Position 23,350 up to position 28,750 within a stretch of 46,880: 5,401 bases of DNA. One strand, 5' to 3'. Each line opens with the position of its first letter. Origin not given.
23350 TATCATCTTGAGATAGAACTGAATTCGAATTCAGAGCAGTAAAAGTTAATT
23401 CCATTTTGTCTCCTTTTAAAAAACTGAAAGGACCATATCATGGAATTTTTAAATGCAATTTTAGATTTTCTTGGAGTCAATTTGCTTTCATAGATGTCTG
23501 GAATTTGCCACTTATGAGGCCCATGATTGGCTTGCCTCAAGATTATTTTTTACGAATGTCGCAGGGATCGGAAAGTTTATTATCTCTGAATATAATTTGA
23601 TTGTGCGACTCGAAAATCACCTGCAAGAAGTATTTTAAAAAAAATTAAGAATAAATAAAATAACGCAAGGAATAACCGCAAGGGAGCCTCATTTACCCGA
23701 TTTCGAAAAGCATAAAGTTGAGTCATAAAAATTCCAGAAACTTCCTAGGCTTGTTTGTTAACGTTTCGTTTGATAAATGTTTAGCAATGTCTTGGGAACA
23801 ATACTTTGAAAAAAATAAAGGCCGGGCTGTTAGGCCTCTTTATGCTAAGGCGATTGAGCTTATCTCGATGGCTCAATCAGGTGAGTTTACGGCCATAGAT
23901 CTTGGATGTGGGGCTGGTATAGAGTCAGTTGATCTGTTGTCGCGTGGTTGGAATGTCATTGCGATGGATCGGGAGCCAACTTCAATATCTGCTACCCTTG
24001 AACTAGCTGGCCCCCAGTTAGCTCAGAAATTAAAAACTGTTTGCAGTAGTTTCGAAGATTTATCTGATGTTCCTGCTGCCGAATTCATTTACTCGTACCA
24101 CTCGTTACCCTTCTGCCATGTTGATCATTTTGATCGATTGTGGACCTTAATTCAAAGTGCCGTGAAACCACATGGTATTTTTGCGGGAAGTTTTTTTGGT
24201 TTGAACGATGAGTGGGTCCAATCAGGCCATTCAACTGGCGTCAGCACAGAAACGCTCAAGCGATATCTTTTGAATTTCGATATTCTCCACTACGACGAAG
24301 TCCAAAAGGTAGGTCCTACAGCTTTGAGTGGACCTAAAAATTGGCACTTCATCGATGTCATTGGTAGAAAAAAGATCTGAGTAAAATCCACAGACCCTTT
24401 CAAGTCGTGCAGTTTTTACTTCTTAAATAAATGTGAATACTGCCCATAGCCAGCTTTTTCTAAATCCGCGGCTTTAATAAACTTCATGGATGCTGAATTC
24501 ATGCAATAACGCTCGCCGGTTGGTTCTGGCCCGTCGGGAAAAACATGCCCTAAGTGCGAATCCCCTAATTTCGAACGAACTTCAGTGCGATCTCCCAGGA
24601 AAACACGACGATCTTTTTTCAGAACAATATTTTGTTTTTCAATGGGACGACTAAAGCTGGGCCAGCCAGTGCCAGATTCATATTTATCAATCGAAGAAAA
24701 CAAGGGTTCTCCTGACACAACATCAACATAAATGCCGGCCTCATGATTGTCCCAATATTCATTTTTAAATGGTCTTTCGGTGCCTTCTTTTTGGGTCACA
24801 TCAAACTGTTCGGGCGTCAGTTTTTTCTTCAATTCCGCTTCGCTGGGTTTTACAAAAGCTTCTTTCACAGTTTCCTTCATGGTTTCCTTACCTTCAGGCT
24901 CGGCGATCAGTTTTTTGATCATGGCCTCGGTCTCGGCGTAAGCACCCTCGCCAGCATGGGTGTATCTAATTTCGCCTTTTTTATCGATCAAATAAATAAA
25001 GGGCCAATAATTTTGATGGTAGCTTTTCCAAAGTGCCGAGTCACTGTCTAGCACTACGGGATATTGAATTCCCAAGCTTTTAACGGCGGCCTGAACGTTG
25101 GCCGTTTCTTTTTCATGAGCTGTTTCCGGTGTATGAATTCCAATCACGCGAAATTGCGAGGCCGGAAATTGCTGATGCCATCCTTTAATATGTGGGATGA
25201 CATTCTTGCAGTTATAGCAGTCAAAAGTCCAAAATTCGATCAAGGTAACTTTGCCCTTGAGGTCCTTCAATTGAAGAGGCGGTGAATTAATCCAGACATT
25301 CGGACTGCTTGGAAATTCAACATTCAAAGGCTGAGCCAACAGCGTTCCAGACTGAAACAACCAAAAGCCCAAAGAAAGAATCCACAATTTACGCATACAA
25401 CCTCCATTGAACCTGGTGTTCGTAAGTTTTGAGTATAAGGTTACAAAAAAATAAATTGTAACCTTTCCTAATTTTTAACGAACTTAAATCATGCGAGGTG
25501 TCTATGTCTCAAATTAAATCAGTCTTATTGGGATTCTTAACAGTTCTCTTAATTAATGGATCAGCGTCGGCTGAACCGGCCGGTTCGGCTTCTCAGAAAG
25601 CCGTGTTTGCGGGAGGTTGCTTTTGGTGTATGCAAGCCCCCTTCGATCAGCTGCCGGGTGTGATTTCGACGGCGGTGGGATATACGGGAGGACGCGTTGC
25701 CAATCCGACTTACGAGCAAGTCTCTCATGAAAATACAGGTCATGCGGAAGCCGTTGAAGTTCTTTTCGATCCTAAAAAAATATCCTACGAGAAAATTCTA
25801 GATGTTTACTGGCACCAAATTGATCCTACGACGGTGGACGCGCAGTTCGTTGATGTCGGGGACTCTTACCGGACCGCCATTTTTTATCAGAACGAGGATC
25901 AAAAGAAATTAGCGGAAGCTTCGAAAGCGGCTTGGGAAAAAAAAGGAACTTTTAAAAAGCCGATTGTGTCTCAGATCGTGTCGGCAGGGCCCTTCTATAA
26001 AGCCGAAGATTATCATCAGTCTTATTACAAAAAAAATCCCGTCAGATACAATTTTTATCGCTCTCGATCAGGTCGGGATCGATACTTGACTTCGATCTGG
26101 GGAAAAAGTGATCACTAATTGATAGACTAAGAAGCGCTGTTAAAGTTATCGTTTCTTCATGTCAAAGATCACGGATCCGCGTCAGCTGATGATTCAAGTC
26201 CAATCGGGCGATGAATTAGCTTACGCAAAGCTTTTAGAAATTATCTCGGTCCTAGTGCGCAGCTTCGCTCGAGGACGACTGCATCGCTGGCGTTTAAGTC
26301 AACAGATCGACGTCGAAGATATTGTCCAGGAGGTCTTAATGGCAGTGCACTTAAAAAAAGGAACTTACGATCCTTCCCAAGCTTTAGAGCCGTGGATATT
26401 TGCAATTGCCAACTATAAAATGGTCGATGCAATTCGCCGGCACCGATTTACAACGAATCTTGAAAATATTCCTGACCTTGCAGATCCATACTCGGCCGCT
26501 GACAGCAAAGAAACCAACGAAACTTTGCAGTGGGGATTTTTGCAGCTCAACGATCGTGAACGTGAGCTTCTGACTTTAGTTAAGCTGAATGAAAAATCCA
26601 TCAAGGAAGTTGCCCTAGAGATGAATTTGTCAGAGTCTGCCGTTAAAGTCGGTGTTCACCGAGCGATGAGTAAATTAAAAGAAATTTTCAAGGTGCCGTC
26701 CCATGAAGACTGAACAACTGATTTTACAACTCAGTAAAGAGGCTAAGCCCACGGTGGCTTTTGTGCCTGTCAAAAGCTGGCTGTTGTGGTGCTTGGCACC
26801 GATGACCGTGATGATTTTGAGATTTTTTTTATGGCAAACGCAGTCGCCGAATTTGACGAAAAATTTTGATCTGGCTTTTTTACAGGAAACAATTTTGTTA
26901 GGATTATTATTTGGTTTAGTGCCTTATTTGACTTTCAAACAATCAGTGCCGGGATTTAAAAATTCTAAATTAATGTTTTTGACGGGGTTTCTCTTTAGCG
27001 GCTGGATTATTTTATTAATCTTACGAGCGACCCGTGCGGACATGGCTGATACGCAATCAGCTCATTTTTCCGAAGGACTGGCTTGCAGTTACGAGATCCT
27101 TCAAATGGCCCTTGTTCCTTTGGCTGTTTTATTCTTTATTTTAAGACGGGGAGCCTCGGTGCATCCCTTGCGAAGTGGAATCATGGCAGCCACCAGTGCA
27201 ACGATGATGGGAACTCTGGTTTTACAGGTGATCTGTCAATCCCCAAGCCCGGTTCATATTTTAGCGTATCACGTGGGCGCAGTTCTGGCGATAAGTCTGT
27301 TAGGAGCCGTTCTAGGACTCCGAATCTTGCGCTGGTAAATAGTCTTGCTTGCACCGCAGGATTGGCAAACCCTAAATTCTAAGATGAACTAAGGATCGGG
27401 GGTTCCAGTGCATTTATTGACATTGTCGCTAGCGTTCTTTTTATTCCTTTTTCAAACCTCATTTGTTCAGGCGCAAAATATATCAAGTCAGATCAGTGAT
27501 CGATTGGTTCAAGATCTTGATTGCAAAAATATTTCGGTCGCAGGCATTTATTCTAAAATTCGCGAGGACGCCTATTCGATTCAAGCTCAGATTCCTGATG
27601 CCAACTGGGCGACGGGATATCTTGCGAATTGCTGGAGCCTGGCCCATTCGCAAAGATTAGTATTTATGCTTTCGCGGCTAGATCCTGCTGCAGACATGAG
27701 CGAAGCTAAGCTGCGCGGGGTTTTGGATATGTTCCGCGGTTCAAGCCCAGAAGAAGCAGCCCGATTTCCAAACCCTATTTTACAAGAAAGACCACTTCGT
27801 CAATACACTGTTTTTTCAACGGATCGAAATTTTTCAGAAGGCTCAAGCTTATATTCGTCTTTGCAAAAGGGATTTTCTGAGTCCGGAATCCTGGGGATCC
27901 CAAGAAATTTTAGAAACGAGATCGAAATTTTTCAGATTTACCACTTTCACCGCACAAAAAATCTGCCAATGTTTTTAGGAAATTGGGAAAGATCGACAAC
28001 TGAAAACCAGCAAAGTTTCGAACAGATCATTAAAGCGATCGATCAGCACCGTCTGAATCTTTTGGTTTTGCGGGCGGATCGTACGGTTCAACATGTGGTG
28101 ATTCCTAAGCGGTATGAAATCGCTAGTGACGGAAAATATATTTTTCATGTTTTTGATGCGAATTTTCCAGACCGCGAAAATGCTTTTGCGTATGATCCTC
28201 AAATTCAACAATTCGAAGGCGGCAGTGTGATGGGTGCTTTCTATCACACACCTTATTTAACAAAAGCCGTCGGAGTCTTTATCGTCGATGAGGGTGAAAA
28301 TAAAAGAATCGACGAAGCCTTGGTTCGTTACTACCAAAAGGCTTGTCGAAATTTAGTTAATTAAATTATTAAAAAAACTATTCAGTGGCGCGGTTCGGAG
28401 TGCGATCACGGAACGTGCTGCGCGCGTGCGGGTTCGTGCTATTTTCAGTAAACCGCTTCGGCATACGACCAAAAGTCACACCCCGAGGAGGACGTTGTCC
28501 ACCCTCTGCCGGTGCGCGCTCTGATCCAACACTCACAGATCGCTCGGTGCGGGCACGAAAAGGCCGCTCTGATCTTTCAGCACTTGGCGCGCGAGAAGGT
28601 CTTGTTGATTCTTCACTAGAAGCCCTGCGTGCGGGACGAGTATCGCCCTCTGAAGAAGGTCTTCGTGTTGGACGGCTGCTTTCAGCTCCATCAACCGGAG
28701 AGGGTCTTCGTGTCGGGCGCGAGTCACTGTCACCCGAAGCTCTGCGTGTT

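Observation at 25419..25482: Mirror-image ECF promoters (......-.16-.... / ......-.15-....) built into a perfect 9-bp inverted repeat between the divergent periplasmic msrB and msrA-sigma-antisigma units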

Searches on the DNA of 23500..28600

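Call 62: search_rna_families(source=window, start=23500, end=28600, threshold=evalue, max_evalue=1)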
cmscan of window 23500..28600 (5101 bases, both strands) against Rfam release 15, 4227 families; matches with E-value up to 1: 1.
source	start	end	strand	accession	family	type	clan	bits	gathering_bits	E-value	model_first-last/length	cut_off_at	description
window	24290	24385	+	RF01420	snoR113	Gene; snRNA; snoRNA; CD-box;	-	22.4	47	0.22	1-103/103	no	Small nucleolar RNA snoR113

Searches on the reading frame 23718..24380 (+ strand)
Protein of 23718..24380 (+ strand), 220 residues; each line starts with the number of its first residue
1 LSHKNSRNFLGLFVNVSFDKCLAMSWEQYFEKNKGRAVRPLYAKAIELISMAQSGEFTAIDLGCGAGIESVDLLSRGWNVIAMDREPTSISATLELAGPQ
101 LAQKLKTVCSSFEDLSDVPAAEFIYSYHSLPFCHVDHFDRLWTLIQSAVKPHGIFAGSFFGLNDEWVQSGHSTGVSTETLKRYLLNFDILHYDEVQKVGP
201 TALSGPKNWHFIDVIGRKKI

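Call 4: search_protein_families(library=pfam, proteins=[window:23718-24380:+], max_evalue=0.01)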
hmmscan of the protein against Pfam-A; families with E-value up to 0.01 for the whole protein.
window:23718-24380:+ (220 aa): 6 families
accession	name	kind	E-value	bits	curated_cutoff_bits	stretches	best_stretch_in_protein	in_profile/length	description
PF08241.18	Methyltransf_11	-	1.5e-08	35.6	21.2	1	61-156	2-94/95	Methyltransferase domain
PF13649.12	Methyltransf_25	-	1.5e-07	32.4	27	1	60-153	2-97/97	Methyltransferase domain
PF03848.20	TehB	-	2.2e-07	31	20.4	1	27-194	6-170/193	Tellurite resistance protein TehB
PF13489.12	Methyltransf_23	-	0.00016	21.9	27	1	42-169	9-128/164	Methyltransferase domain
PF13847.12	Methyltransf_31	-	0.00088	19.4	27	1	58-156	6-108/145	Methyltransferase domain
PF08242.18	Methyltransf_12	-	0.0024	19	30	1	60-155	1-98/98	Methyltransferase domain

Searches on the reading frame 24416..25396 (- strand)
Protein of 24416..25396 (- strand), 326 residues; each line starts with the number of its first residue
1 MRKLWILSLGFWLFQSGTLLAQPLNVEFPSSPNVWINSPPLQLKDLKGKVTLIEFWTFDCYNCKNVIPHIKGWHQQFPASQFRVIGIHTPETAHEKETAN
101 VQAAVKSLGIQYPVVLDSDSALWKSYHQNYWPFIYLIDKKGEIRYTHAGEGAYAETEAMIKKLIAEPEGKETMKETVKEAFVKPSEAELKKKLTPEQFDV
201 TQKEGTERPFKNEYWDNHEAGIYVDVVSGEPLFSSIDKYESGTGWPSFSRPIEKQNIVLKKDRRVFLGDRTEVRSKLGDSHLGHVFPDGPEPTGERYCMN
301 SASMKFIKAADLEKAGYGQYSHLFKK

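Call 4: search_protein_families(library=pfam, proteins=[window:24416-25396:-], max_evalue=0.01)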
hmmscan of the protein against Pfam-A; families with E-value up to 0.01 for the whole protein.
window:24416-25396:- (326 aa): 4 families
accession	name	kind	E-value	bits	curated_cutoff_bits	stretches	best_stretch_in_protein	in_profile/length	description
PF01641.26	SelR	-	2e-46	157.2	24.9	1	193-307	1-115/116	SelR domain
PF00578.27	AhpC-TSA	-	2.7e-14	53.6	26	1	41-145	18-123/124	AhpC/TSA family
PF08534.16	Redoxin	-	8.9e-12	45.5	26.6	1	40-152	20-137/148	Redoxin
PF13905.12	Thioredoxin_8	-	3.1e-09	37.5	27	1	48-143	1-94/94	Thioredoxin-like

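Call 38: search_protein_families(library=ncbifam, proteins=[window:24416-25396:-], max_evalue=0.001)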
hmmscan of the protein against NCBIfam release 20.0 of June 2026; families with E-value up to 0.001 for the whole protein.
window:24416-25396:- (326 aa): 9 families
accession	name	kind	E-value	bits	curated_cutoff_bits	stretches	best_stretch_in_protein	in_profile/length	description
NF010625.0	PRK14018.1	equivalog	2.7e-67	227.4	522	2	175-322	370-518/521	bifunctional peptide-methionine (S)-S-oxide reductase MsrA/peptide-methionine (R)-S-oxide reductase MsrB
TIGR00357.1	TIGR00357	equivalog_domain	1e-59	200.4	113.05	1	183-317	1-134/134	peptide-methionine (R)-S-oxide reductase MsrB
NF004042.0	PRK05550.1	equivalog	5e-42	144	330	1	185-314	3-129/293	bifunctional methionine sulfoxide reductase B/A protein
NF004036.0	PRK05508.1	equivalog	7.7e-21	74.1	179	1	191-309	4-119/121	methionine-R-sulfoxide reductase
NF002854.0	PRK03147.1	subfamily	1.6e-15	57.4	170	1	40-162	54-171/176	thiol-disulfide oxidoreductase ResA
NF041202.1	StoA_CxxC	exception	3.2e-13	49.9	210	1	47-149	51-150/163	endospore biogenesis thiol-disulfide oxidoreductase StoA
NF011941.0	PRK15412.1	equivalog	4.7e-06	26.2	359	1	47-163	67-175/185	thiol:disulfide interchange protein DsbE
NF047696.1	ThlDiSintTplARhiz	equivalog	1.2e-05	25.2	230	1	40-151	89-201/219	thiol:disulfide interchange protein TlpA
TIGR00385.1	dsbE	subfamily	0.0001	21.9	123.15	1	47-154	62-161/173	DsbE family thiol:disulfide interchange protein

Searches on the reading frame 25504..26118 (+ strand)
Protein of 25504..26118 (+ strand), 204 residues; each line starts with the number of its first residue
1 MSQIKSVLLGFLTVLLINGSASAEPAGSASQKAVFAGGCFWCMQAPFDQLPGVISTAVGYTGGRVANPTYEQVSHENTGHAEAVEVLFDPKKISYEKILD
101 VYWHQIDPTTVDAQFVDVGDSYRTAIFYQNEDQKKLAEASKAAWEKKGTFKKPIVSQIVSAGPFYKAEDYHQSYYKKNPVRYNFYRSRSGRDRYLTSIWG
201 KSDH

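Call 4: search_protein_families(library=pfam, proteins=[window:25504-26118:+], max_evalue=0.01)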
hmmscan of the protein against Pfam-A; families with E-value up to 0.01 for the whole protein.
window:25504-26118:+ (204 aa): 2 families
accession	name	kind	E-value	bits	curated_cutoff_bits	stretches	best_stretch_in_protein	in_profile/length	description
PF01625.27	PMSR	-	3.3e-65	219.4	23.7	1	32-183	1-152/153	Peptide methionine sulfoxide reductase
PF02956.20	TT_ORF1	-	0.0037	16.5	27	1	85-185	418-519/525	TT viral orf 1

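Call 38: search_protein_families(library=ncbifam, proteins=[window:25504-26118:+], max_evalue=0.001)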
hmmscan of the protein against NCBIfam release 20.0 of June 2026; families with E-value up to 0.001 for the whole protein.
window:25504-26118:+ (204 aa): 5 families
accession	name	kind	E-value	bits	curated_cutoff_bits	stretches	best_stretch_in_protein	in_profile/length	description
TIGR00401.1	msrA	equivalog_domain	1.8e-61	207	108.1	1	32-182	2-152/153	peptide-methionine (S)-S-oxide reductase MsrA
NF004042.0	PRK05550.1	equivalog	9.7e-59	198.9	330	1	26-182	130-283/293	bifunctional methionine sulfoxide reductase B/A protein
NF010625.0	PRK14018.1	equivalog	3.9e-41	141.1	522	1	32-183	200-348/521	bifunctional peptide-methionine (S)-S-oxide reductase MsrA/peptide-methionine (R)-S-oxide reductase MsrB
NF004038.0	PRK05528.1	equivalog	3.9e-24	85.5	200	1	34-181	5-143/157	peptide-methionine (S)-S-oxide reductase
NF041383.1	Trx_VPGUxxT_two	exception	1.6e-07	31.2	275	1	28-135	143-230/287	VPGUxxT family thioredoxin-like (seleno)protein, type 2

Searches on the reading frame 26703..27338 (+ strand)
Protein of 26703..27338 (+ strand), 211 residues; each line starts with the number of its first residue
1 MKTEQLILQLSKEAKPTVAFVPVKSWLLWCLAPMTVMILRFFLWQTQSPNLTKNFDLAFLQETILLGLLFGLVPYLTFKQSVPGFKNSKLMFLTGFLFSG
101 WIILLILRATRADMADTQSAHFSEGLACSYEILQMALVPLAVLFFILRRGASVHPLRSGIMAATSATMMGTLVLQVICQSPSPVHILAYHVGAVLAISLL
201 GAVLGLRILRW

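Call 4: search_protein_families(library=pfam, proteins=[window:26703-27338:+], max_evalue=0.01)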
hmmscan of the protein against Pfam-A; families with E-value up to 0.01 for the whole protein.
window:26703-27338:+ (211 aa): 1 family
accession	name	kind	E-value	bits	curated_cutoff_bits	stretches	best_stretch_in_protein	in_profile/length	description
PF06532.16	NrsF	-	1.9e-22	80.6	26.8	1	10-211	1-204/204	Negative regulator of sigma F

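Call 38: search_protein_families(library=ncbifam, proteins=[window:26703-27338:+], max_evalue=0.001)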
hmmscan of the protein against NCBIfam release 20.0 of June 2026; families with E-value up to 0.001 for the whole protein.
window:26703-27338:+ (211 aa): 1 family
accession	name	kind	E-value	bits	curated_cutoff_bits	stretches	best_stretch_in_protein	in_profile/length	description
NF042994.1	AntiSigF_NrsF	equivalog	8.4e-06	25.4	300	1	1-211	1-214/214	anti-sigma-F factor NrsF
